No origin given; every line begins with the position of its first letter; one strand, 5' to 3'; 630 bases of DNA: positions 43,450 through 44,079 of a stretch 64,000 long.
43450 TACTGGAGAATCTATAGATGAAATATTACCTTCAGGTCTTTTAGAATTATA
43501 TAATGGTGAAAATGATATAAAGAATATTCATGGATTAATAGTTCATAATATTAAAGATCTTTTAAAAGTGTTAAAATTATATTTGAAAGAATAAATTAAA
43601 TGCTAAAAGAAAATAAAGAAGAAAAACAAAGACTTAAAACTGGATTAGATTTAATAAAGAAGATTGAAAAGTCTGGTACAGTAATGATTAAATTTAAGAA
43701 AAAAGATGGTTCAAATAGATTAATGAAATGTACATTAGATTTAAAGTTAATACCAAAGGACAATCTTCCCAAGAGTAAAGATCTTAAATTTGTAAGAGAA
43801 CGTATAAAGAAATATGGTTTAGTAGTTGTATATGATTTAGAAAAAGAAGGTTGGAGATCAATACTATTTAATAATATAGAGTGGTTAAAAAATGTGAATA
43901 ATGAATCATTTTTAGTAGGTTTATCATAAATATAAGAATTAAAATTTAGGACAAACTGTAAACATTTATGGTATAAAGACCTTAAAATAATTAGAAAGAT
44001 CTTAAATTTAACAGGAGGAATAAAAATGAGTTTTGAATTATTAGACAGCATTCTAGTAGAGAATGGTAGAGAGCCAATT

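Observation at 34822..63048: Extended late promoter consensus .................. repeated 8 times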

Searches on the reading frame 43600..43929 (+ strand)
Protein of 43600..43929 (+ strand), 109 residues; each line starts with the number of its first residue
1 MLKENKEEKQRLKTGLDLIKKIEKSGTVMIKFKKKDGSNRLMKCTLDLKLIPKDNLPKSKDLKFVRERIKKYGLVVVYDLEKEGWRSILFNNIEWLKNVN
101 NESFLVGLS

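Call 25: search_protein_families(library=phrogs, proteins=[window:43600-43929:+], max_evalue=0.01)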
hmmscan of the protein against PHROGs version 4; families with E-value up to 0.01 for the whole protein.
window:43600-43929:+ (109 aa): 3 families
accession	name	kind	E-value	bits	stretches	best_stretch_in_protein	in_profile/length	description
phrog_1086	-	unknown function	6.2e-19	68.9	1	16-105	34-122/137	-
phrog_10657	-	tail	0.00019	22.3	1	22-90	14-87/172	tail fiber protein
phrog_2267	-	unknown function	0.00067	20.7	1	17-97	18-95/112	-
